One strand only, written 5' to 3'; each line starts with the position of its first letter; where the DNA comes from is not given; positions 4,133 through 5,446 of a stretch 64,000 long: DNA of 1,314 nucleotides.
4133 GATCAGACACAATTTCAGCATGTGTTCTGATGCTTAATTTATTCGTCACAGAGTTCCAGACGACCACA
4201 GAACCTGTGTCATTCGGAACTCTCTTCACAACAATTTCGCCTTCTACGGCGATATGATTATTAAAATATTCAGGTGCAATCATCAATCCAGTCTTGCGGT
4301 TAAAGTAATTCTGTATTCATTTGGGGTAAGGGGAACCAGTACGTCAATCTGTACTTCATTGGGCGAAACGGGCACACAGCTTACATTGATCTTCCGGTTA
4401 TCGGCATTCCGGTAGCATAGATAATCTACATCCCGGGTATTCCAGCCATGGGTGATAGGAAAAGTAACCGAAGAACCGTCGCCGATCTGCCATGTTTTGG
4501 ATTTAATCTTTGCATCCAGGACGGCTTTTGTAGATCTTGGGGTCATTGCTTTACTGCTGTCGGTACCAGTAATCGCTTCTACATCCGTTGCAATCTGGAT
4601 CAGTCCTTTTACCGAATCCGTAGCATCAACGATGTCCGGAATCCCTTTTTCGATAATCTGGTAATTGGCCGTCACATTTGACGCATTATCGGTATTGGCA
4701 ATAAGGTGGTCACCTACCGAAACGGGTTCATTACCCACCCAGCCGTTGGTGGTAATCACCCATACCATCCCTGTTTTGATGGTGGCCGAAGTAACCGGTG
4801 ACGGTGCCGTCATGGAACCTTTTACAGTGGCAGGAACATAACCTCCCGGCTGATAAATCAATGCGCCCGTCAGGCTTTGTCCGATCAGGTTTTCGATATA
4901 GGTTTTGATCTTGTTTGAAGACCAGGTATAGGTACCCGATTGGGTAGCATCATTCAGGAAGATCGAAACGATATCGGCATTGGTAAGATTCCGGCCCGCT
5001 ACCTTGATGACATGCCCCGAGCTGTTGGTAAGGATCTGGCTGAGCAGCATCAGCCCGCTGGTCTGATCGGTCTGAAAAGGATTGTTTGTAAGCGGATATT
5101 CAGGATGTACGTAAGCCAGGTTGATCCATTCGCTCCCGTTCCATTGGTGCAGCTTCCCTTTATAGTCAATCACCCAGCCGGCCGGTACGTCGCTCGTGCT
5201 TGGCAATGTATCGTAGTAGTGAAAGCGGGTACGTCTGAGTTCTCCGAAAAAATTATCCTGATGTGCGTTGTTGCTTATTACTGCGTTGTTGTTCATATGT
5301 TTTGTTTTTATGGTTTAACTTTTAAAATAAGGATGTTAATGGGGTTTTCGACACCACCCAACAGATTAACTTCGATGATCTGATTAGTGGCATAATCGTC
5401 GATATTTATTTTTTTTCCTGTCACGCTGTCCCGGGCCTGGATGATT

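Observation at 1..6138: Array of three translationally coupled tail-fibre / adhesin-like genes, ending in a protein of more than 1,400 aa built from a novel repeat module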

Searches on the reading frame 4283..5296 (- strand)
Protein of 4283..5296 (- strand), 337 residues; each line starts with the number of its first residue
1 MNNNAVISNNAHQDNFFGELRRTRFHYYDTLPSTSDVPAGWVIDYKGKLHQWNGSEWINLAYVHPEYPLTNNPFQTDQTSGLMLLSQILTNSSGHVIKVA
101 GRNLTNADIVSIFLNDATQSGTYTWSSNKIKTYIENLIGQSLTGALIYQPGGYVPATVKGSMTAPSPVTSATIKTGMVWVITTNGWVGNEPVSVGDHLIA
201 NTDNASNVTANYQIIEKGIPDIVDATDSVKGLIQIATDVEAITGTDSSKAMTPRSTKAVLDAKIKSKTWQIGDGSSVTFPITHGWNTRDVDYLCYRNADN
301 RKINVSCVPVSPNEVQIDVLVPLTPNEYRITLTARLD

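Call 8: search_protein_families(library=pfam, proteins=[window:4283-5296:-], max_evalue=0.01)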
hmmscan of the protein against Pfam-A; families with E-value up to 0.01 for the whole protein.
window:4283-5296:- (337 aa): 0 families

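Call 9: search_protein_families(library=phrogs, proteins=[window:4283-5296:-], max_evalue=0.01)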
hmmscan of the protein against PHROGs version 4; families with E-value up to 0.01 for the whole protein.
window:4283-5296:- (337 aa): 8 families
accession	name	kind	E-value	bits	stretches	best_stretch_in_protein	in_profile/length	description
phrog_15547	-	unknown function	3.5e-08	34.1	1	225-266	141-182/373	-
phrog_910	-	tail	9.8e-07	29.3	1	215-260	40-87/497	tail collar fiber protein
phrog_8309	-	unknown function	1.3e-05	25.5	1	49-333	43-311/312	-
phrog_2647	-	head and packaging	1.5e-05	25.3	1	254-331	254-333/336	head decoration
phrog_972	-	tail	4.9e-05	22.2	1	224-270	781-827/1246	tail fiber protein proximal subunit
phrog_30320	-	unknown function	9.7e-05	22.5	1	225-265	91-131/452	-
phrog_38707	-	unknown function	0.00026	20.8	1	245-300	585-640/675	-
phrog_8443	-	tail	0.0014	18.6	1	225-264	141-180/636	tail fiber protein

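Call 10: search_protein_families(library=ncbifam, proteins=[window:4283-5296:-], max_evalue=0.1)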
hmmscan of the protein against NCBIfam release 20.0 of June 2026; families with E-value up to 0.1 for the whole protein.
window:4283-5296:- (337 aa): 0 families

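Call 12: search_solved_structures(query=window:4283-5296:-, max_evalue=1, show_alignments=2)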
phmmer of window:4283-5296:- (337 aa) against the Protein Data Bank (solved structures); distinct sequences matched with E-value up to 1: 5.
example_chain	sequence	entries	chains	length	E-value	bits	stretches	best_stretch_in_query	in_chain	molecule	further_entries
9x3r_M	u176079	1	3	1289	5.9e-07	32.2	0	225-255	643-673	Long-tail fiber proximal subunit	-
5iv5_O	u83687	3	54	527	1.7e-05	27.4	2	214-256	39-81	Short tail fiber protein gp12 | gp12, short tail fiber protein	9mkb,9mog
9f4b_FG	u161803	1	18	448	0.001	21.6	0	225-267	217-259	Gp12 short tail fibers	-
5lye_A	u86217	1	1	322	0.0037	19.8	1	188-259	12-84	Gp12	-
5nxh_A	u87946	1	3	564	0.016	17.6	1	225-262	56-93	Long-tail fiber proximal subunit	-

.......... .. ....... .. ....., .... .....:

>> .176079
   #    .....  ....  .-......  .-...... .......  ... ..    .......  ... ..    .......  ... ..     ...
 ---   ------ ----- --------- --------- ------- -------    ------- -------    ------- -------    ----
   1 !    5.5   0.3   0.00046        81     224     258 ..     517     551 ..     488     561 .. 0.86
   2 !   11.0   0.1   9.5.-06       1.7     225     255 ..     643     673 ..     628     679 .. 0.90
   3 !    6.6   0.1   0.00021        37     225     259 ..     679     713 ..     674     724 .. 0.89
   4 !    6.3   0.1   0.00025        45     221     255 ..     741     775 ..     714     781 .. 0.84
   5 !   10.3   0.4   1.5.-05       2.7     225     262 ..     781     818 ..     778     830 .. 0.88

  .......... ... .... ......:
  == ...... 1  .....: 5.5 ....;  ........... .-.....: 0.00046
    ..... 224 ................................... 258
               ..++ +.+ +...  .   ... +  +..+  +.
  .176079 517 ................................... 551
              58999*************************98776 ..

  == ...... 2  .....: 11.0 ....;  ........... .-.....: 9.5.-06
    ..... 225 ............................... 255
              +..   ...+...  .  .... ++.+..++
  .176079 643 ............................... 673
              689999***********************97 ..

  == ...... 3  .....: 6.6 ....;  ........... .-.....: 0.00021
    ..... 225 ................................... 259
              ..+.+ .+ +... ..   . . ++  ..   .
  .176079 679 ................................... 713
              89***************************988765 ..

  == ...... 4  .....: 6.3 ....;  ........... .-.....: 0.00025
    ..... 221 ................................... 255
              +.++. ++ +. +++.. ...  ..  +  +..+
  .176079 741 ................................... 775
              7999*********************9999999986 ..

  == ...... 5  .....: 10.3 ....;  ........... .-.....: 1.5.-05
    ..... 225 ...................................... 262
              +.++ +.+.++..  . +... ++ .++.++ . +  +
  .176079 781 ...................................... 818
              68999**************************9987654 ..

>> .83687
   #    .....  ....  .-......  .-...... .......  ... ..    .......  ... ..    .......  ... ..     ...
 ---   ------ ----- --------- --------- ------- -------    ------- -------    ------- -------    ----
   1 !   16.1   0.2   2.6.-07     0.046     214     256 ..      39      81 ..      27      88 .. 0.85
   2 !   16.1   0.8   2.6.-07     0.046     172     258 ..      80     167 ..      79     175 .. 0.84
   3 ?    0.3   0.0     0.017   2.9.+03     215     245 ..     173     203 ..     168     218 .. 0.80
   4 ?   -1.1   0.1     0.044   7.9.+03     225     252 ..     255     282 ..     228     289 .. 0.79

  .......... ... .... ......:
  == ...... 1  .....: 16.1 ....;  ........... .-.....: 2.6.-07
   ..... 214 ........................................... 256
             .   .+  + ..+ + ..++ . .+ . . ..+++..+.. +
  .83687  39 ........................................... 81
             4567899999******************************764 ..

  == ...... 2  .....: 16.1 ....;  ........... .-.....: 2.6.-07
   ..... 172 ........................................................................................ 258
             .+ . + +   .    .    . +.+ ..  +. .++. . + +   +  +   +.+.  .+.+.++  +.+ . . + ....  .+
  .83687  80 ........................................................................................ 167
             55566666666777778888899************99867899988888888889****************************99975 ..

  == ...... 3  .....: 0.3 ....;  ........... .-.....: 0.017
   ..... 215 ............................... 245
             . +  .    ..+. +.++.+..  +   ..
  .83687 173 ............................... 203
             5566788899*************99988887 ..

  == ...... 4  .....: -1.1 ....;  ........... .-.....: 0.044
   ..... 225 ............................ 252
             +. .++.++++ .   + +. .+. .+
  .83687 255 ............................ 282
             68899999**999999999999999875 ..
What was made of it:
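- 4499..4657 (-): T4 gp12/gp34-type tail-fibre repeat in gene 2 (residues 214-266). PDB sequence matches: T4-type long-tail-fibre proximal subunit 9x3r_M E 5.9e-7; gp12 short tail fibre 5iv5_O E 1.7e-5 (call 12). phrog_910 tail collar fibre and phrog_972 (call 9).
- On Phage tail fibre with T4 gp12/gp34-type repeat: Gene 2 residues 214-266 match 9x3r_M (E 5.9e-7), 5iv5_O (E 1.7e-5) and 9f4b Gp12 (call 12).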

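Call 13: find_encoding_contigs(protein=window:4283-5296:-, flank=10000, max_places=6)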
Protein window:4283-5296:- (337 aa): 1 contig read that carries it; 1 place shown.
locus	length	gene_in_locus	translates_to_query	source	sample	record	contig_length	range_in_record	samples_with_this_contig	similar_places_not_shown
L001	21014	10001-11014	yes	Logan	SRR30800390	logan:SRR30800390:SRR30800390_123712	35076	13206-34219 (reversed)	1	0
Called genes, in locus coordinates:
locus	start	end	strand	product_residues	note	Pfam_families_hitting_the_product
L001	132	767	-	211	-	PF00072:Response_reg, PF00196:GerE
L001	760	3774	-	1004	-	PF07494:Reg_prop (faint), PF02518:HATPase_c, PF13589:HATPase_c_3 (weak)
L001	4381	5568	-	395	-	PF08447:PAS_3, PF00512:HisKA, PF02518:HATPase_c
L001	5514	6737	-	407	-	PF13188:PAS_8 (faint), PF00989:PAS (faint), PF08447:PAS_3, PF08448:PAS_4, PF13426:PAS_9 (weak)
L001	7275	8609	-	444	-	PF00004:AAA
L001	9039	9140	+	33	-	-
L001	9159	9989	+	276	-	-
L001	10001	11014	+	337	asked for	-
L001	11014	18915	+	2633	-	-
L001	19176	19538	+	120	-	-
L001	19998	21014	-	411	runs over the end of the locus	PF00999:Na_H_Exchanger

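Call 16: search_protein_families(library=pfam, proteins=[L001:11014-18915:+, L001:19137-19538:+, L001:9039-9140:+], max_evalue=1)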
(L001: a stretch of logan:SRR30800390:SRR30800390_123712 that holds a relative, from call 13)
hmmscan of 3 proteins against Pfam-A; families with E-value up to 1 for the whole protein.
L001:11014-18915:+ (2633 aa): 0 families

L001:19137-19538:+ (133 aa): 2 families
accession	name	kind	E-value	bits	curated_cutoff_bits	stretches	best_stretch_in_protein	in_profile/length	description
PF02987.21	LEA_4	-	0.045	14.1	51.1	1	86-108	16-38/44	Late embryogenesis abundant protein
PF10372.14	CdaS_N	-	0.34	11.5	27.2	0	11-38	8-35/69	Diadenylate cyclase CdaS, N-terminal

L001:9039-9140:+ (33 aa): 0 families

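Call 17: search_protein_families(library=phrogs, proteins=[L001:11014-18915:+, L001:19137-19538:+], max_evalue=1)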
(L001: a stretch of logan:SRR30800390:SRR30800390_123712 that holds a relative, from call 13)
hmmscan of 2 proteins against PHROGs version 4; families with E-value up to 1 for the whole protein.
L001:11014-18915:+ (2633 aa): 1 family
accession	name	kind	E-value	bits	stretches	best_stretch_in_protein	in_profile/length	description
phrog_3253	-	unknown function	0.25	11.9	0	529-560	22-53/57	-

L001:19137-19538:+ (133 aa): 3 families
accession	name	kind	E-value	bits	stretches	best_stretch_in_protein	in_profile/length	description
phrog_13812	-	unknown function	0.17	13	1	74-118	21-63/67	-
phrog_15670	-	unknown function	0.2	12.1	1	41-76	26-61/228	-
phrog_22955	-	unknown function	0.22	12.7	1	48-94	15-64/87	-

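Call 19: find_homologous_proteins(query=L001:11014-18915:+, max_evalue=0.001)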
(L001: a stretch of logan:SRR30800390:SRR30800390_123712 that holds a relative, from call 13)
Query L001:11014-18915:+ (2633 aa): 65 proteins with E <= 0.001 among 8000 candidates.
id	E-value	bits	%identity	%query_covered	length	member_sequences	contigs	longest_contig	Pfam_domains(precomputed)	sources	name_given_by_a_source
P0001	0.0e+0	5457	89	100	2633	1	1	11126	-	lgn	-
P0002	0.0e+0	5352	87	86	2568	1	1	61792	-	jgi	jgi:hypothetical protein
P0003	0.0e+0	4918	94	74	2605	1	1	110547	-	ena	-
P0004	0.0e+0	3840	88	40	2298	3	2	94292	-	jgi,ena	-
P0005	0.0e+0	3406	90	39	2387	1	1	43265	-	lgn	-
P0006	0.0e+0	2883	91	39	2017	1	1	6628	-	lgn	-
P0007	0.0e+0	2098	87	16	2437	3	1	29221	-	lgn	-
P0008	0.0e+0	1871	87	18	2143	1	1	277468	-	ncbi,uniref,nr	ncbi:pyocin knob domain-containing protein [Chryseobacterium hagamense]|uniref:Uncharacterized prote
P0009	0.0e+0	1615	61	16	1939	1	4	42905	-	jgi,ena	-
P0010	0.0e+0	1597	71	19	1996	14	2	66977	-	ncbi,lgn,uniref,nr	ncbi:pyocin knob domain-containing protein [uncultured Chryseobacterium sp.]|uniref:pyocin knob doma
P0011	0.0e+0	1590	75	23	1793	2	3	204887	-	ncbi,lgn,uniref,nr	ncbi:pyocin knob domain-containing protein [uncultured Chryseobacterium sp.]|uniref:pyocin knob doma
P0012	0.0e+0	1586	75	23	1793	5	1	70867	-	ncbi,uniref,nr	ncbi:pyocin knob domain-containing protein [uncultured Chryseobacterium sp.]|uniref:pyocin knob doma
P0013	0.0e+0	1578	71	19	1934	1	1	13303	-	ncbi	-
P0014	0.0e+0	1352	65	12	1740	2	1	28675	-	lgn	-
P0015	0.0e+0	1263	70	20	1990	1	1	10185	-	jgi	jgi:hypothetical protein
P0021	3.2e-247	842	41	17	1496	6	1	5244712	-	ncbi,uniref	ncbi:hypothetical protein [Chryseobacterium sp. R2ACT005]|uniref:hypothetical protein n=1 Tax=Chryse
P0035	6.4e-198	678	47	16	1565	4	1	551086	PF27308.1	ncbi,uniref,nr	ncbi:pyocin knob domain-containing protein [Chryseobacterium sp. MHB01]|uniref:pyocin knob domain-co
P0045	4.4e-181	623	37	19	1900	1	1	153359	-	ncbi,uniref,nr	ncbi:hypothetical protein [Chryseobacterium luquanense]|uniref:Secretion system C-terminal sorting d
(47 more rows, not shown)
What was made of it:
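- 1..4283 (-): Gene 3, the first 1,427 of 2,143 codons: giant distal fibre or receptor-binding protein (runs off the window). 65 homologues of 1,451-3,862 aa, the named ones all Chryseobacterium (call 19).
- Closest known: R-type pyocin. Same: NCBI already names the giant a 'pyocin knob domain-containing protein' (call 19).
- One homologue carries a UniRef name mentioning a secretion-system C-terminal sorting domain (call 19).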

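Call 20: find_encoding_contigs(protein=P0021, flank=10000, max_places=2)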
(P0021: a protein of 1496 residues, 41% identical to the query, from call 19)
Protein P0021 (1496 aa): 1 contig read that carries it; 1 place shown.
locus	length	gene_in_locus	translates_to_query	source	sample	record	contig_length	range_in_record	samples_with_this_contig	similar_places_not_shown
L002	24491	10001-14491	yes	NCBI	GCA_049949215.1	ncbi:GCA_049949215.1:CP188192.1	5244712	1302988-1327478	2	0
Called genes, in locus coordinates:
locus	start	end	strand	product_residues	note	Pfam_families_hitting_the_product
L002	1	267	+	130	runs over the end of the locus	PF14424:Toxin-deaminase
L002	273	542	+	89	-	-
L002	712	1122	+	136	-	-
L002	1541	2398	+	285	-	-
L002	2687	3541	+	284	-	-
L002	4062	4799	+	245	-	-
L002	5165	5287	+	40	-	-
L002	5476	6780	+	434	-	PF00004:AAA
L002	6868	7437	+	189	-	-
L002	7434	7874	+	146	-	PF00959:Phage_lysozyme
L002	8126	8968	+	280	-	-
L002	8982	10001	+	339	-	-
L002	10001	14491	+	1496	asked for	-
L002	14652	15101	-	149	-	-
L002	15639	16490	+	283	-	-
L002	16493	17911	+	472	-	-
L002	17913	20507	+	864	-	-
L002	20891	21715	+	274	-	PF12833:HTH_18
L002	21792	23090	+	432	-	PF00144:Beta-lactamase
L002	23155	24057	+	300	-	-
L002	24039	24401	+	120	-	-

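Call 21: find_encoding_contigs(protein=P0008, flank=10000, max_places=2)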
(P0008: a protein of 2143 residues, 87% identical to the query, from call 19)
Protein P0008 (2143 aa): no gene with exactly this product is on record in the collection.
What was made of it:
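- Tried and rejected: Looking up the giant itself to extend the window's own contig failed because P0008 is not on record (call 21).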

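Call 22: find_encoding_contigs(protein=P0003, flank=10000, max_places=2)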
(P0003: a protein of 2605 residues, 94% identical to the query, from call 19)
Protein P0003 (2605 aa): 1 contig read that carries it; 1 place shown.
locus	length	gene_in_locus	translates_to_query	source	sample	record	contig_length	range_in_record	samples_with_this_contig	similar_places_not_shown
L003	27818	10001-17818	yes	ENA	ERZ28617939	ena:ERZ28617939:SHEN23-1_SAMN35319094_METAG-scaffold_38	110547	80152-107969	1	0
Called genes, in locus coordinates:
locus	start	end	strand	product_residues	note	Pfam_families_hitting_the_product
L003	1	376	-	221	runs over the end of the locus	PF01914:MarC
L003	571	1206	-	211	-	PF00072:Response_reg, PF00196:GerE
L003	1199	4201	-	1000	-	PF07494:Reg_prop (faint), PF02518:HATPase_c, PF13589:HATPase_c_3 (weak)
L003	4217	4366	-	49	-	-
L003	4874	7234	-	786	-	PF13188:PAS_8 (faint), PF00989:PAS (faint), PF08447:PAS_3, PF13426:PAS_9 (faint), PF08448:PAS_4, PF08447:PAS_3, PF00512:HisKA, PF02518:HATPase_c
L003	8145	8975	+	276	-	-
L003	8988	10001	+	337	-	-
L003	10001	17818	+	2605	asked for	-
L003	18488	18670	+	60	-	-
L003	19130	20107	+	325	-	PF00248:Aldo_ket_red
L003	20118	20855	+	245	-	PF00106:adh_short, PF08659:KR, PF13561:adh_short_C2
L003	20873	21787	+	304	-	PF12833:HTH_18, PF00165:HTH_AraC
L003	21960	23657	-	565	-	PF00282:Pyridoxal_deC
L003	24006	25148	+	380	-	PF18950:DUF5694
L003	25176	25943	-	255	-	-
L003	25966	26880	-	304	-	PF00165:HTH_AraC (faint), PF12833:HTH_18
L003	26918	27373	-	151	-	PF09917:DUF2147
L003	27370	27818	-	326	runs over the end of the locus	PF01370:Epimerase (weak), PF05368:NmrA, PF13460:NAD_binding_10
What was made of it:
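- In L003 it is followed by housekeeping genes (call 22).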

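Call 23: search_protein_families(library=phrogs, proteins=[L002:1541-2398:+, L002:2687-3541:+, L002:4062-4799:+, L002:5476-6780:+, L002:6868-7437:+, L002:7434-7874:+, L002:8126-8968:+, L002:15639-16490:+, L002:16493-17911:+, L002:17913-20507:+], max_evalue=0.01)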
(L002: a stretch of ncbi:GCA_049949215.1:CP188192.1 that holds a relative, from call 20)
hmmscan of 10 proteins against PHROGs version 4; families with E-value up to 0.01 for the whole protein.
L002:1541-2398:+ (285 aa): 1 family
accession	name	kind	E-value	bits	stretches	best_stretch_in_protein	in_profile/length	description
phrog_36184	-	unknown function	0.0097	16.7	0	248-278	17-46/66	-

L002:2687-3541:+ (284 aa): 0 families

L002:4062-4799:+ (245 aa): 0 families

L002:5476-6780:+ (434 aa): 14 families
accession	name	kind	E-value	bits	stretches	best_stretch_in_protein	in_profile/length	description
phrog_3757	-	unknown function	3.2e-60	205.5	1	177-409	84-313/367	-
phrog_10401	-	other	3.3e-53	182.4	1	203-392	440-628/667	ATPase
phrog_9172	-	unknown function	2.8e-23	83.5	1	222-406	107-300/509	-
phrog_30773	-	unknown function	1.2e-14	54.6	1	227-403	199-384/666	-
phrog_8638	-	unknown function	1.6e-12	47.8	1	222-420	303-508/568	-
phrog_29662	-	other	3e-12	47.1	1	188-396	318-517/548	ATP-dependent protease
phrog_168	-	DNA, RNA and nucleotide metabolism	4.8e-12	47.2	1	226-426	44-239/314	clamp loader of DNA polymerase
phrog_7485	-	unknown function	3.4e-11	43.8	1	177-394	184-396/430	-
phrog_4339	-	unknown function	1.1e-10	42.3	1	183-321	275-392/552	-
phrog_11838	-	DNA, RNA and nucleotide metabolism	1.2e-06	29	1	184-400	6-206/420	clamp loader of DNA polymerase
phrog_4871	-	other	5.8e-06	26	1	247-365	246-366/764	ATP-dependent protease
phrog_249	-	moron, auxiliary metabolic gene and host takeover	0.00027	21.4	0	214-293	117-204/380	porphyrin biosynthesis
phrog_16448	-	other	0.00041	19.7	1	212-359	436-599/680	ATPase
phrog_50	-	DNA, RNA and nucleotide metabolism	0.0026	17.9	1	222-273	367-428/570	DnaC-like helicase loader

L002:6868-7437:+ (189 aa): 1 family
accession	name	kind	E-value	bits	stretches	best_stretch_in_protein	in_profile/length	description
phrog_20921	-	unknown function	0.0039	18.2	0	6-79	4-74/149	-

L002:7434-7874:+ (146 aa): 7 families
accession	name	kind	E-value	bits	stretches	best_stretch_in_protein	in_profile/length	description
phrog_7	-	lysis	1.5e-40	140.1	1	1-144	552-696/873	endolysin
phrog_33083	-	lysis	2.8e-21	76.8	1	1-143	1-140/456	endolysin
phrog_10457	-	lysis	4.5e-10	40.6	1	61-145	13-95/95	endolysin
phrog_16615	-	other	1.8e-07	31.4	1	4-143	200-348/529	peptidase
phrog_7910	-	lysis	5.9e-06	27.8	1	67-141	13-89/96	endolysin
phrog_28234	-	lysis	1.5e-05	25.2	1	30-144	100-220/372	endolysin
phrog_3572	-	lysis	0.0027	17.2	1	8-69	268-327/653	endolysin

L002:8126-8968:+ (280 aa): 1 family
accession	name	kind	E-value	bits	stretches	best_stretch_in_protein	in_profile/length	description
phrog_19602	-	tail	5.6e-09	36.3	1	126-172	205-251/504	tail fiber protein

L002:15639-16490:+ (283 aa): 2 families
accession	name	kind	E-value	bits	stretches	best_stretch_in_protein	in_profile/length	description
phrog_19602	-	tail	3e-09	37.2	1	130-214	209-290/504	tail fiber protein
phrog_30683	-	unknown function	0.0045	17.6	1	82-182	60-156/275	-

L002:16493-17911:+ (472 aa): 20 families
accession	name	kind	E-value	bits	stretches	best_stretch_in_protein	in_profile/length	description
phrog_38707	-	unknown function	1.1e-21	78.2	1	93-254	359-517/675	-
phrog_3018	-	head and packaging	1.3e-21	78.1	3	334-422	93-190/341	head decoration protein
phrog_7389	-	tail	2.6e-20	73.5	2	327-402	330-403/732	tail fiber protein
phrog_5181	-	unknown function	3.8e-17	62.9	1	336-406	258-331/763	-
phrog_38759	-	unknown function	7.7e-16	58.7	1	340-415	59-137/920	-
phrog_33377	-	unknown function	1.6e-13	50.9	1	338-401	63-126/456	-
phrog_15439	-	other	4.9e-12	47.3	1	163-257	29-112/290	peptidase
phrog_1446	-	tail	8.3e-10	39.5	1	167-232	71-133/251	minor tail protein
phrog_6002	-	head and packaging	3.1e-09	36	1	41-160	235-352/1183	virion structural protein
phrog_24573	-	unknown function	6.7e-08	32.1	1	319-404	337-419/780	-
phrog_23820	-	tail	1.5e-06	29.3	1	340-392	51-106/221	tail fiber protein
phrog_13892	-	tail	2.7e-06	27.6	1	174-372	458-661/676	minor tail protein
phrog_24819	-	unknown function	2.9e-06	26.6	1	231-303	28-101/823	-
phrog_5207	-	unknown function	3.7e-06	26.7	1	100-397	307-589/689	-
phrog_5596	-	unknown function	3e-05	24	1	164-200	37-73/451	-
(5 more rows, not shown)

L002:17913-20507:+ (864 aa): 2 families
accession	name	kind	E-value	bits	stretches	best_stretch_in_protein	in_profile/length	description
phrog_6578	-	tail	2.9e-06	26.4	1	334-473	384-541/1210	tail fiber protein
phrog_3971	-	unknown function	0.00032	20.8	1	328-417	88-182/331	-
